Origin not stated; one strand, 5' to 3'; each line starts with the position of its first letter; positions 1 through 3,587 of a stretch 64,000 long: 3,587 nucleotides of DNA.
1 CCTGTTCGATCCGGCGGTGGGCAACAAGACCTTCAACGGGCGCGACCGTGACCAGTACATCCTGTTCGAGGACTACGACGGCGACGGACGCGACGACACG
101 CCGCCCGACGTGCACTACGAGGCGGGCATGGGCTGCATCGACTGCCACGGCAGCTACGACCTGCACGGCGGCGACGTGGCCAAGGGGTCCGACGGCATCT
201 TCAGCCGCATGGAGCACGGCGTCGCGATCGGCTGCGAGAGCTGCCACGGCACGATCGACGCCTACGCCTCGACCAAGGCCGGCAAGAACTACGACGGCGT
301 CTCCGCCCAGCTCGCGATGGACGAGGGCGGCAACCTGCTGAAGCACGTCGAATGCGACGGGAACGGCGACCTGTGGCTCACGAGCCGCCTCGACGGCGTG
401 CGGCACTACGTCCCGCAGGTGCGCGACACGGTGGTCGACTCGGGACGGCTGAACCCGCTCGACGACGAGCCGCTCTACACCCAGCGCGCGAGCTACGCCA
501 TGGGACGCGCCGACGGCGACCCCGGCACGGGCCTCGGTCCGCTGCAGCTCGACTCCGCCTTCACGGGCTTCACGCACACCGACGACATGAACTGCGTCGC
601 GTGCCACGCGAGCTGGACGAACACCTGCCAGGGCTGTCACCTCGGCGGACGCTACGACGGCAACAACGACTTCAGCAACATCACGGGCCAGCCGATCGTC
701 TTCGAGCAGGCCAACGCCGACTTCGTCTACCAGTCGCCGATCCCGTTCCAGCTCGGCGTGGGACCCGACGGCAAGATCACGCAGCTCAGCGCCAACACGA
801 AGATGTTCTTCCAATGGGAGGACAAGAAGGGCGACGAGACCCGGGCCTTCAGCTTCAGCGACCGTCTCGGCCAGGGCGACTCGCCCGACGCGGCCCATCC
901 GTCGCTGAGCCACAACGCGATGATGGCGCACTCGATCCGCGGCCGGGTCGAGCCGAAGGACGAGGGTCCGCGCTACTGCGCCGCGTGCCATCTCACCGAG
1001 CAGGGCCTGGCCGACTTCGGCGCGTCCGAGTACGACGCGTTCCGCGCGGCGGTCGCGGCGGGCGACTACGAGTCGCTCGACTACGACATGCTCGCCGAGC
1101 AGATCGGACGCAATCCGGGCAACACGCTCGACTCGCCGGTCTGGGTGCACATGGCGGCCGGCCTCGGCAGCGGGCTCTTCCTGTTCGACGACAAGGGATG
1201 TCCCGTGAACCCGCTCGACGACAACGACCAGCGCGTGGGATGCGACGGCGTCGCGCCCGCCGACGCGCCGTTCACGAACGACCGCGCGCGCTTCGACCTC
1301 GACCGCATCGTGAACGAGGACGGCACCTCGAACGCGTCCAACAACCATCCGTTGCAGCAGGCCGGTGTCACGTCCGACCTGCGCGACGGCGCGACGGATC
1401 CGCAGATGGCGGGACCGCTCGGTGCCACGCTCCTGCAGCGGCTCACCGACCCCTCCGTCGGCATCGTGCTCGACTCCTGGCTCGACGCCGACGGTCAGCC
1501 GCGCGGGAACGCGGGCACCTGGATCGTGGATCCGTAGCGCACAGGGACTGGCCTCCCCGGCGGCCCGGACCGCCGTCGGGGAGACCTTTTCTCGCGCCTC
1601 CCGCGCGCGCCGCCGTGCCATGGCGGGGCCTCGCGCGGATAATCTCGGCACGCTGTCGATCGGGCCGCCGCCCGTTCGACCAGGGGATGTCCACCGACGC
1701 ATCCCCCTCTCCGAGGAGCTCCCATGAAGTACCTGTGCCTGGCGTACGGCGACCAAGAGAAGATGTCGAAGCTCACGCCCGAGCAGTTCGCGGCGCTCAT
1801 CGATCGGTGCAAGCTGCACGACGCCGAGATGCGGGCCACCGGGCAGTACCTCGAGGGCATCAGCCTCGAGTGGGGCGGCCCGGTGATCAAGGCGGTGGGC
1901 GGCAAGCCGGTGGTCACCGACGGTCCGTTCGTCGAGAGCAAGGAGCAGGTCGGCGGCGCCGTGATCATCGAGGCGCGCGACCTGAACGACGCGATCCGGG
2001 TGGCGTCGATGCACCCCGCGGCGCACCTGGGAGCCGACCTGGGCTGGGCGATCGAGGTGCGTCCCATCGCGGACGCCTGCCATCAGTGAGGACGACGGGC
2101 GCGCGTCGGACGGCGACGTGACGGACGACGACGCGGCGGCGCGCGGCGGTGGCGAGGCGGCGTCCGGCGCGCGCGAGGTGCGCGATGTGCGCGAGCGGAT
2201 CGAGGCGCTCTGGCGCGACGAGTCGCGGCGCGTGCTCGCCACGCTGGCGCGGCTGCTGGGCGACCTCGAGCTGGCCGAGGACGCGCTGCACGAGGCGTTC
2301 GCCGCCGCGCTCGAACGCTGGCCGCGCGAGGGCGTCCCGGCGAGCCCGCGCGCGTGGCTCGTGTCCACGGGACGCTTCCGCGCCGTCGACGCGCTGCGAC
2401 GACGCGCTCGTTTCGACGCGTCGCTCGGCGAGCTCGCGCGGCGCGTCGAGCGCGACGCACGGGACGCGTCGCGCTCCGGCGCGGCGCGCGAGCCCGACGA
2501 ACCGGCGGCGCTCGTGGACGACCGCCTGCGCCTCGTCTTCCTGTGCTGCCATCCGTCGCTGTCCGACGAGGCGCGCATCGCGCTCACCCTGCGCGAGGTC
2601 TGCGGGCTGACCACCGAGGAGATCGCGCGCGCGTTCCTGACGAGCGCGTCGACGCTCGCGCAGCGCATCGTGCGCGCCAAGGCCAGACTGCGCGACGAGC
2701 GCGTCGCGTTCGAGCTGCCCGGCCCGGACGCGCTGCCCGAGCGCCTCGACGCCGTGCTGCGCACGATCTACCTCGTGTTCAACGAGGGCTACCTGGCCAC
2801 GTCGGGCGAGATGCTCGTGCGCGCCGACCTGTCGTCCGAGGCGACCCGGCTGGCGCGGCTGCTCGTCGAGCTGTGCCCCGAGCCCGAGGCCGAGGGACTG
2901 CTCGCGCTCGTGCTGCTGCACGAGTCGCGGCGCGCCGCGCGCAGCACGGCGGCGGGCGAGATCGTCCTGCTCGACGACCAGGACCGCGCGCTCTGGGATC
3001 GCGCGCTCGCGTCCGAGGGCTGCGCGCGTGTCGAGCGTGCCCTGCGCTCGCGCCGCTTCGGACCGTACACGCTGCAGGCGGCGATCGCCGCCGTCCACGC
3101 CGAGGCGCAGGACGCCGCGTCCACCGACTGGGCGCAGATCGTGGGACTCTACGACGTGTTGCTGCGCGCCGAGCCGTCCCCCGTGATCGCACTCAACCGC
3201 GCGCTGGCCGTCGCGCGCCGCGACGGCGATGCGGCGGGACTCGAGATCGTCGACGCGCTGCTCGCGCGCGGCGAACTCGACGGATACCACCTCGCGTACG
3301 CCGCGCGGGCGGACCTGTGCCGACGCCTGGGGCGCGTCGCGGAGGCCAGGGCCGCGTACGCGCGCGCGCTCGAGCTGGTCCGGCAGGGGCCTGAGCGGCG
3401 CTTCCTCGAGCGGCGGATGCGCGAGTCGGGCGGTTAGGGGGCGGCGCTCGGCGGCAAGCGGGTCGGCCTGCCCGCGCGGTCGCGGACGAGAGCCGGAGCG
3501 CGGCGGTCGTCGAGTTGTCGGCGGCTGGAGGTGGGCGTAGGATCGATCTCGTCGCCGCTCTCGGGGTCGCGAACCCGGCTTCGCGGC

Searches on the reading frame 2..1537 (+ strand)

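Call 59: search_protein_families(library=pfam, proteins=[window:2-1537:+], max_evalue=0.001)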
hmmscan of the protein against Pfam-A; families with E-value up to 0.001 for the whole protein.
window:2-1537:+ (511 aa): 1 family
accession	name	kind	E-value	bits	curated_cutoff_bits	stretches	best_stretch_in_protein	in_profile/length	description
PF14537.11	Cytochrom_c3_2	-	3.3e-05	24.7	25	0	37-95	1-46/79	Cytochrome c3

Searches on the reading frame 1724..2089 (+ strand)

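Call 59: search_protein_families(library=pfam, proteins=[window:1724-2089:+], max_evalue=0.001)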
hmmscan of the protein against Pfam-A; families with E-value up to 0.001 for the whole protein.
window:1724-2089:+ (121 aa): 1 family
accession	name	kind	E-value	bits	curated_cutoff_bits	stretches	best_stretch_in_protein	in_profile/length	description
PF03795.20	YCII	-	8.2e-14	52.3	24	1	1-104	1-85/95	YCII-related domain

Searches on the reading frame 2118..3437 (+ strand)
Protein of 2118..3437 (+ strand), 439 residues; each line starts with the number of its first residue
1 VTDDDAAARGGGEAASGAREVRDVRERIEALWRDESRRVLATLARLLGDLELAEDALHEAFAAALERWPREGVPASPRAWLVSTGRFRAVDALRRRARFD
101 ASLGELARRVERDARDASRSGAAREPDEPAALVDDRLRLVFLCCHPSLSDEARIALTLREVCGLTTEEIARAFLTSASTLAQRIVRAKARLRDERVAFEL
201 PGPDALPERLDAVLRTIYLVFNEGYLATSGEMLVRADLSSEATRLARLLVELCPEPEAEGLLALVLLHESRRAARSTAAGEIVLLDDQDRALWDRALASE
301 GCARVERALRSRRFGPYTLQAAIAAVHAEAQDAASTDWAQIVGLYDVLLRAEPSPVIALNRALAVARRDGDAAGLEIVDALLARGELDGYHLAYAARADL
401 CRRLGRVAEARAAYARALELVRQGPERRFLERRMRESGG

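Call 59: search_protein_families(library=pfam, proteins=[window:2118-3437:+], max_evalue=0.001)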
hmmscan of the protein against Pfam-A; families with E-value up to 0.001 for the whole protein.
window:2118-3437:+ (439 aa): 5 families
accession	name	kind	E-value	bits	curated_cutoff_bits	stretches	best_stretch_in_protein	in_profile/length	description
PF20239.3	DUF6596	-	1.6e-34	118.6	27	1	209-308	1-101/102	Family of unknown function (DUF6596)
PF04542.20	Sigma70_r2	-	1.5e-11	44.3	24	1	32-98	2-70/71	Sigma-70 region 2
PF08281.18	Sigma70_r4_2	-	5.5e-11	42.4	25.7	1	141-191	4-54/54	Sigma-70, region 4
PF04545.22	Sigma70_r4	-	6.1e-05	22.9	24.1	1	147-192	4-49/50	Sigma-70, region 4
PF07719.23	TPR_2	-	0.00022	21.6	27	0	392-420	2-30/34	Tetratricopeptide repeat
